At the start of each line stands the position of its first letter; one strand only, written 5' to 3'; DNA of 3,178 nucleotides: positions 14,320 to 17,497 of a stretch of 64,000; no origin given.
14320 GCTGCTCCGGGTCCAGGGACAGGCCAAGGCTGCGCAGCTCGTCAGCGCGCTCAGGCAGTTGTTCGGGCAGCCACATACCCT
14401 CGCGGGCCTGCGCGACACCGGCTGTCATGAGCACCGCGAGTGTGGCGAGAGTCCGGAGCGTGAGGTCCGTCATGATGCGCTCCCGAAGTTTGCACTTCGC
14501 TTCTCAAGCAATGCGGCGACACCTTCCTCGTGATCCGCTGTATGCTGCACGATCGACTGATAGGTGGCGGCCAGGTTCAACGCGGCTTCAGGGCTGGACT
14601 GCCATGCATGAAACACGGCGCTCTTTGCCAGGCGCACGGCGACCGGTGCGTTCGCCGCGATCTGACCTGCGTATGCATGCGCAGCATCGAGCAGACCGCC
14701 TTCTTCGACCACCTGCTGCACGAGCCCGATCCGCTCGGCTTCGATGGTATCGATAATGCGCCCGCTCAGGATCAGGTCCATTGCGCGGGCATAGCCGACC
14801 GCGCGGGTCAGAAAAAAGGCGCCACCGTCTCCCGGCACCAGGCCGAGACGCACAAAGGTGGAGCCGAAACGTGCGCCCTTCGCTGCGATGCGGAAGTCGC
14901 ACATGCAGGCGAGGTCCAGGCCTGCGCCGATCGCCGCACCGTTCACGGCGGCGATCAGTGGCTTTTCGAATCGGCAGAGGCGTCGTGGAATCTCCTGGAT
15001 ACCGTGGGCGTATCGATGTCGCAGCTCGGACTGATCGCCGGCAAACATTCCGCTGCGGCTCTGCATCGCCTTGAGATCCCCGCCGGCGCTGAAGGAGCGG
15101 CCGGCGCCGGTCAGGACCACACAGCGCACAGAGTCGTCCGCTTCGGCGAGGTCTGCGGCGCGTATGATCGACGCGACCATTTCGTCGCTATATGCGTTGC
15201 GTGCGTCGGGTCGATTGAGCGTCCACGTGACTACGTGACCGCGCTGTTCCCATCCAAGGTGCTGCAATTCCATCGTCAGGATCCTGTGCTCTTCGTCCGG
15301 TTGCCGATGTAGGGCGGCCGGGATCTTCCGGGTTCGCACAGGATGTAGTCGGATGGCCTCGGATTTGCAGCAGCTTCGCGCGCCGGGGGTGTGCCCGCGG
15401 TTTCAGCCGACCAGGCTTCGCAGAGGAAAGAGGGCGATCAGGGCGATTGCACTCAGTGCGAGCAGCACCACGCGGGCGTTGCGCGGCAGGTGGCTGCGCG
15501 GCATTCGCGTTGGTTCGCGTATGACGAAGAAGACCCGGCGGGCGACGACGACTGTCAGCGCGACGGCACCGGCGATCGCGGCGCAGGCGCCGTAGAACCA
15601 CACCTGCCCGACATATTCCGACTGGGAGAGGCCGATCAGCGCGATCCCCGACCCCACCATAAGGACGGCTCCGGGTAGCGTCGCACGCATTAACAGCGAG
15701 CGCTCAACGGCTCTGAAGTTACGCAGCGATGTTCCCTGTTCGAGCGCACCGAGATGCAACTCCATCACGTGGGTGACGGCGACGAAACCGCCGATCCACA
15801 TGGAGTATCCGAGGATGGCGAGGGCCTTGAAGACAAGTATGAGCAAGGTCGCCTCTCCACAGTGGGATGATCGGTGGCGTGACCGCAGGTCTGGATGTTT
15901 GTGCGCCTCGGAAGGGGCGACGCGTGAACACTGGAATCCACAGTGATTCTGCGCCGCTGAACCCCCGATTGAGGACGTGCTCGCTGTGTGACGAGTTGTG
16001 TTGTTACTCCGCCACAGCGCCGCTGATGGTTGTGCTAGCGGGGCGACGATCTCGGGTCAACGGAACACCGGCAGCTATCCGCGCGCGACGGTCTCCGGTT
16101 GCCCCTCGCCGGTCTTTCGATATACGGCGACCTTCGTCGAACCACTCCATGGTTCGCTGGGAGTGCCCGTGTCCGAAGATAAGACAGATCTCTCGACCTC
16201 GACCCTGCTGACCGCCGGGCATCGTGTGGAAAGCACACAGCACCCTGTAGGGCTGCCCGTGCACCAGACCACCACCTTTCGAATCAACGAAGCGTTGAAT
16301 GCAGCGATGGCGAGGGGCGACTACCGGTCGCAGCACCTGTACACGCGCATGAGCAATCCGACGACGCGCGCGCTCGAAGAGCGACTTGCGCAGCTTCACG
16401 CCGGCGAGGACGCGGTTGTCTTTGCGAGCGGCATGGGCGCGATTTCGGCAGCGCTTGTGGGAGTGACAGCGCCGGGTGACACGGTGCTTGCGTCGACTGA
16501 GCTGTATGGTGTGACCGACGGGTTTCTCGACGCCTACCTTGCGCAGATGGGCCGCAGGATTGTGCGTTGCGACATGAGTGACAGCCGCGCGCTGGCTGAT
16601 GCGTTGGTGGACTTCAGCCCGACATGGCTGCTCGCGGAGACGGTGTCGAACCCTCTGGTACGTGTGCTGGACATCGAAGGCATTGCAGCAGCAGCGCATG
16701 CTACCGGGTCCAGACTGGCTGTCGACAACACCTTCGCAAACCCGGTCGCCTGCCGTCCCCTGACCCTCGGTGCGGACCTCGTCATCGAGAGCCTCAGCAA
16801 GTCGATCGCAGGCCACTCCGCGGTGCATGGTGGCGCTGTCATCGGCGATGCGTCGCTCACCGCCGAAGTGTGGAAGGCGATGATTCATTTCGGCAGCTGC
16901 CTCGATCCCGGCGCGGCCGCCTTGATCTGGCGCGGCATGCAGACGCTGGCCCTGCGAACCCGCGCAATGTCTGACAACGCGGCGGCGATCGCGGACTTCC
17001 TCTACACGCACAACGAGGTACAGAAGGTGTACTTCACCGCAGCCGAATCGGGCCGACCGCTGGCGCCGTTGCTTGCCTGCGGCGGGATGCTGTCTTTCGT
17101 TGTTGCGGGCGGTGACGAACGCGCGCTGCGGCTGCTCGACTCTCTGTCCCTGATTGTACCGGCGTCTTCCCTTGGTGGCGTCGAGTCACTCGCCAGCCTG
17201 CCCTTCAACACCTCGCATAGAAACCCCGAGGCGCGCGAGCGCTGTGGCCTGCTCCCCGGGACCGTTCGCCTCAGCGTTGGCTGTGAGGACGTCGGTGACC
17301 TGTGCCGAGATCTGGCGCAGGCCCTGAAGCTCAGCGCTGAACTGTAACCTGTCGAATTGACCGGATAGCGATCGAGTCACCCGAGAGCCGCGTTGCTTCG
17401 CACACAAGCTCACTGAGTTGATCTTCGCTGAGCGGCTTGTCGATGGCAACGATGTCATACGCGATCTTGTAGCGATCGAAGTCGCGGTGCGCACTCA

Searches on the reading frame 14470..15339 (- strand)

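Call 7: search_protein_families(library=pfam, proteins=[window:14470-15339:-], max_evalue=0.01)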
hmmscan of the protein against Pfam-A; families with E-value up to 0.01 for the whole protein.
window:14470-15339:- (289 aa): 2 families
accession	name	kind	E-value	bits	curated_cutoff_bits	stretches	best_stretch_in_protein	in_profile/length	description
PF00378.25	ECH_1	-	1.1e-57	195.7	27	1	34-286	4-249/251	Enoyl-CoA hydratase/isomerase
PF16113.10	ECH_2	-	1.8e-30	107.1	27.2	1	38-279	3-240/335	Enoyl-CoA hydratase/isomerase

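Call 8: search_protein_families(library=ncbifam, proteins=[window:14470-15339:-], max_evalue=0.01)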
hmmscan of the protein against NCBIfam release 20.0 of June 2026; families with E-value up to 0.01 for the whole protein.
window:14470-15339:- (289 aa): 73 families (the best 25 are shown)
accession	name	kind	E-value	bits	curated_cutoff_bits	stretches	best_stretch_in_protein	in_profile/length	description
NF006699.0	PRK09245.1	subfamily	6e-96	320.8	354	1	27-286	4-264/266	crotonase/enoyl-CoA hydratase family protein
NF051848.1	EnCoAHydtEchA19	equivalog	6.1e-72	242.3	400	1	31-286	5-256/258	enoyl-CoA hydratase EchA19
NF004857.0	PRK06210.1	equivalog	6.7e-60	202.8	341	1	24-286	6-273/275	enoyl-CoA hydratase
NF006109.0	PRK08260.1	subfamily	1.2e-59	202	320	1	23-286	1-276/296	enoyl-CoA hydratase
NF004517.0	PRK05862.1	equivalog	1.1e-58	198.7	396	1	26-285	4-254/257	enoyl-CoA hydratase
NF007239.0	PRK09674.1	equivalog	3.5e-58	197.1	371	1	31-285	9-254/257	2,3-dehydroadipyl-CoA hydratase PaaF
NF005864.0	PRK07799.1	equivalog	4.3e-58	196.6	316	1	26-286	8-264/266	crotonase/enoyl-CoA hydratase family protein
NF004475.0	PRK05809.1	subfamily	5.4e-58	196.5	394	1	23-286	1-258/260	short-chain-enoyl-CoA hydratase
TIGR02280.1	PaaB1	equivalog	1.5e-56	191.8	345.15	1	33-285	6-253/256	2-(1,2-epoxy-1,2-dihydrophenyl)acetyl-CoA isomerase PaaG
NF006007.0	PRK08138.1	subfamily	1.3e-55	188.6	355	1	34-285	16-258/261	enoyl-CoA hydratase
NF004840.0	PRK06190.1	equivalog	1.8e-55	188.4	253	1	28-275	6-245/260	enoyl-CoA hydratase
NF005802.0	PRK07657.1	equivalog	5.9e-54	183.3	363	1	33-285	11-257/260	enoyl-CoA hydratase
NF005700.0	PRK07511.1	subfamily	8.8e-54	182.8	274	1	30-285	7-258/260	enoyl-CoA hydratase family protein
NF046063.1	oxepin_alt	equivalog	9.2e-54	182.6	300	1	31-283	5-253/254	oxepin-CoA hydrolase, alternative type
NF004635.0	PRK05981.1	equivalog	1.3e-53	182.3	351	1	23-285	1-263/266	enoyl-CoA hydratase/isomerase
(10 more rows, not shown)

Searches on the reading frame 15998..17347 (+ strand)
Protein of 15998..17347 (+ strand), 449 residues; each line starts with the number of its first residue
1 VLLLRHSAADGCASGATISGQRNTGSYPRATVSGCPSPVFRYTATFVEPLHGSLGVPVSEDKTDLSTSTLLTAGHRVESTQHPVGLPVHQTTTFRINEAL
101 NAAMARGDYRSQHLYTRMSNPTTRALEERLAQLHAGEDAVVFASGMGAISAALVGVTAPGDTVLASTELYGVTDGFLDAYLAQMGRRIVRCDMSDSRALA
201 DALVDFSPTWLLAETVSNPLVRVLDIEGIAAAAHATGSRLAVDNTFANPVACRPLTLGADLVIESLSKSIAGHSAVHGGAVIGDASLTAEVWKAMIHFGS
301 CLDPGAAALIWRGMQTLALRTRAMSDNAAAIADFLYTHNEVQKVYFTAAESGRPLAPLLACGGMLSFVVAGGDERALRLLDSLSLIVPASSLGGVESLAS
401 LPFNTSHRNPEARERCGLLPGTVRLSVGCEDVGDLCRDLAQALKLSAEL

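Call 7: search_protein_families(library=pfam, proteins=[window:15998-17347:+], max_evalue=0.01)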
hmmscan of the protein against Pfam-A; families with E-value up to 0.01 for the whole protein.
window:15998-17347:+ (449 aa): 2 families
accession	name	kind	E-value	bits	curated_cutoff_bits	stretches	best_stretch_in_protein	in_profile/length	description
PF01053.26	Cys_Met_Meta_PP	-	1.9e-94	316.8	27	1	70-444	4-381/381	Cys/Met metabolism PLP-dependent enzyme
PF06838.17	Met_gamma_lyase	-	2.6e-05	23.4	24.2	0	242-295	196-250/405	Methionine gamma-lyase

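Call 8: search_protein_families(library=ncbifam, proteins=[window:15998-17347:+], max_evalue=0.01)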
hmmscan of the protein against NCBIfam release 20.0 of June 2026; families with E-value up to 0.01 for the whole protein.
window:15998-17347:+ (449 aa): 46 families (the best 25 are shown)
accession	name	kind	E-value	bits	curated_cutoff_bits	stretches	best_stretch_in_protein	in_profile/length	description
NF006347.0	PRK08574.1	equivalog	5.8e-86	288.6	477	1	71-444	7-383/385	cystathionine gamma-synthase family protein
NF005695.0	PRK07503.1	equivalog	1.3e-81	274.4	666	1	73-445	17-396/403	methionine gamma-lyase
TIGR01328.1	met_gam_lyase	equivalog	1.2e-79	268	549.7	1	74-444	12-389/391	methionine gamma-lyase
NF006097.0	PRK08249.1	equivalog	4.4e-78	262.4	600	1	65-444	11-394/402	cystathionine gamma-synthase family protein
TIGR01325.1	O_suc_HS_sulf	equivalog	4.5e-78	262.5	510.05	1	87-443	20-380/380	O-succinylhomoserine sulfhydrylase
NF006003.0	PRK08133.1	equivalog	1.1e-77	261.4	522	1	62-444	9-395/396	O-succinylhomoserine sulfhydrylase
TIGR01326.1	OAH_OAS_sulfhy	subfamily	5.5e-75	252.7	495.1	2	70-287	6-222/418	O-acetylhomoserine aminocarboxypropyltransferase/cysteine synthase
NF005871.0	PRK07811.1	equivalog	6.9e-75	252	513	1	62-444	10-387/389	cystathionine gamma-synthase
NF005047.0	PRK06460.1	equivalog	6.5e-73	245.8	501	1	78-444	13-373/376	hypothetical protein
NF004876.0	PRK06234.1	subfamily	3.6e-72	243.6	666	1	70-444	13-396/400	methionine gamma-lyase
NF005263.0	PRK06767.1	equivalog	3.1e-71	240.4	617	1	69-444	9-384/392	methionine gamma-lyase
TIGR02080.1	O_succ_thio_ly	equivalog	6.1e-69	232.5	504.55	1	110-444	40-380/382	cystathionine gamma-synthase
NF005976.0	PRK08064.1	equivalog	8.8e-68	229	627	1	69-445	10-382/390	cystathionine beta-lyase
NF005758.0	PRK07582.1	equivalog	1.3e-66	224.9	440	1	71-444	14-369/372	cystathionine gamma-lyase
TIGR01329.1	cysta_beta_ly_E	equivalog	2e-65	221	487.5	1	79-444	13-379/383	cystathionine beta-lyase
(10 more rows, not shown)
